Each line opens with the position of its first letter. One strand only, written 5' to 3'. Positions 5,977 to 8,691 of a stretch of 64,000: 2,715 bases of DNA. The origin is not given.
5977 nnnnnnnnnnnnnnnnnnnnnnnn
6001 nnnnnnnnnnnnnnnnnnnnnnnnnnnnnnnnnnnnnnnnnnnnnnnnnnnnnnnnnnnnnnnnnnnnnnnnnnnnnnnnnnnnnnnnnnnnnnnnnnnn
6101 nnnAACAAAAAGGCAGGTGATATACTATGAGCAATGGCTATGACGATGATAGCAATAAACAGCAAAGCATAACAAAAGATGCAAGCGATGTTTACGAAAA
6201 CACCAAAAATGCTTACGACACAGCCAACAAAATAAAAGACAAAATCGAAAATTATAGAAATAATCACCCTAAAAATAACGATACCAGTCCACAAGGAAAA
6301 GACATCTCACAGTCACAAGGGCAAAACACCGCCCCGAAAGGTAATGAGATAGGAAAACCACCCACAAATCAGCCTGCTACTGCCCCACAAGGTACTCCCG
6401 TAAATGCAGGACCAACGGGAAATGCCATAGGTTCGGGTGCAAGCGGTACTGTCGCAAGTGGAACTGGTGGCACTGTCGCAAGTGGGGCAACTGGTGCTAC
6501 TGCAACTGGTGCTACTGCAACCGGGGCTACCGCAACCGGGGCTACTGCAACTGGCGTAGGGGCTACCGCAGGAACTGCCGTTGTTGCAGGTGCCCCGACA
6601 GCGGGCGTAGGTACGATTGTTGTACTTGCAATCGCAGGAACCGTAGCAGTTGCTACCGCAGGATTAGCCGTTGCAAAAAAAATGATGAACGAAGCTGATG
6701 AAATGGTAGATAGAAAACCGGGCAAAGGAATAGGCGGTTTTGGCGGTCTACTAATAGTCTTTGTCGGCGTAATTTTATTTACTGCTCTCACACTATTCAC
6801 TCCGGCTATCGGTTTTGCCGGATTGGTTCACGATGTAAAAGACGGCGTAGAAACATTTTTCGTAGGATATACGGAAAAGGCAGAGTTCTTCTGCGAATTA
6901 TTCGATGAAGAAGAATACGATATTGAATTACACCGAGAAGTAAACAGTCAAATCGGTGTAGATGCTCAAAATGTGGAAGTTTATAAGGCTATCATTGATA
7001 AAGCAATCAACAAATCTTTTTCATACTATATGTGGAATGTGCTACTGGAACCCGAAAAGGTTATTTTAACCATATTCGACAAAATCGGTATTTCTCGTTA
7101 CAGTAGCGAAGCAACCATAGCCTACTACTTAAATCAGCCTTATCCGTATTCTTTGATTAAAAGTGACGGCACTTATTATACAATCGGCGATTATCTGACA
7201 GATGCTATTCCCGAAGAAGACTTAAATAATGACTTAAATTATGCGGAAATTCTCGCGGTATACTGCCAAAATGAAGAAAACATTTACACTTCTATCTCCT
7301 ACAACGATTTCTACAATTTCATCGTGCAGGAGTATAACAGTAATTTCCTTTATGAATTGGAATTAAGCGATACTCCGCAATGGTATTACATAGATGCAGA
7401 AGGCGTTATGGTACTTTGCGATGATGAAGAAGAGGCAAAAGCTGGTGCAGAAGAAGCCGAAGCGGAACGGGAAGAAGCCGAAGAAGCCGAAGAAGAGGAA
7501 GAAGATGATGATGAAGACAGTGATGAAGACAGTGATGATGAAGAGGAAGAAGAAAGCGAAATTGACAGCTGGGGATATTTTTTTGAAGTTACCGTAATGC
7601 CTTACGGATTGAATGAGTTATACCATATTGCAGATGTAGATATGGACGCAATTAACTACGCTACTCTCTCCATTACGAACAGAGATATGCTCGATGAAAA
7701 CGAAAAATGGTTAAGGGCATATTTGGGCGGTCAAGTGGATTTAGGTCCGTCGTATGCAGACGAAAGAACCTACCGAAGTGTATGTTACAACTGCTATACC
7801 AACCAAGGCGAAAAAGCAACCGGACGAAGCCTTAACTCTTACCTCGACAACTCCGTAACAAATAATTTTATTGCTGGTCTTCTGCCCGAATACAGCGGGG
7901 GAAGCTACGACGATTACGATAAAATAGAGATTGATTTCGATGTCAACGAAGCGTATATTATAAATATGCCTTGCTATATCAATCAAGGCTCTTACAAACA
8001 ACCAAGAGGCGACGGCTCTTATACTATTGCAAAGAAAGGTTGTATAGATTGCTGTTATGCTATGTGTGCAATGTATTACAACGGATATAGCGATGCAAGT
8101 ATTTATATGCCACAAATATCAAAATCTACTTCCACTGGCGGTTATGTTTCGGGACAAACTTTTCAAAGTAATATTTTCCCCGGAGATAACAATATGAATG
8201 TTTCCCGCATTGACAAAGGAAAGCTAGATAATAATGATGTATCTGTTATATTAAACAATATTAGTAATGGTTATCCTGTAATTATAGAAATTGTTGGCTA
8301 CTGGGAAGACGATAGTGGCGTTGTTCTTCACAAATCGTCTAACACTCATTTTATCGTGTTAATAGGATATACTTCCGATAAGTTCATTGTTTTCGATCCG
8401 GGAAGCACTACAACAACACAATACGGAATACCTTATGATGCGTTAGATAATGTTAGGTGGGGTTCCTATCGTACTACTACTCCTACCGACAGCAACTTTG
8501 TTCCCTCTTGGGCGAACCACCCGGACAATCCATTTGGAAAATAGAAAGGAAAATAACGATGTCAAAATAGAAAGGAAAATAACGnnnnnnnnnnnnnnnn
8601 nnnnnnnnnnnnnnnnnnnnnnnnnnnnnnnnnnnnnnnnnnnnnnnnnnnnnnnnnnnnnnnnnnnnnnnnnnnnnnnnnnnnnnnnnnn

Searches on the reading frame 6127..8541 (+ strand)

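Call 40: search_protein_families(library=pfam, proteins=[window:6127-8541:+], max_evalue=0.001)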
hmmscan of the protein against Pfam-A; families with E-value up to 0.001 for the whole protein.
window:6127-8541:+ (805 aa): 1 family
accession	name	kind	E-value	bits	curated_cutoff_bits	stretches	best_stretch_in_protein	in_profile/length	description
PF13529.12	Peptidase_C39_2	-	9e-08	33.2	24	1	627-758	11-142/143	Peptidase_C39 like family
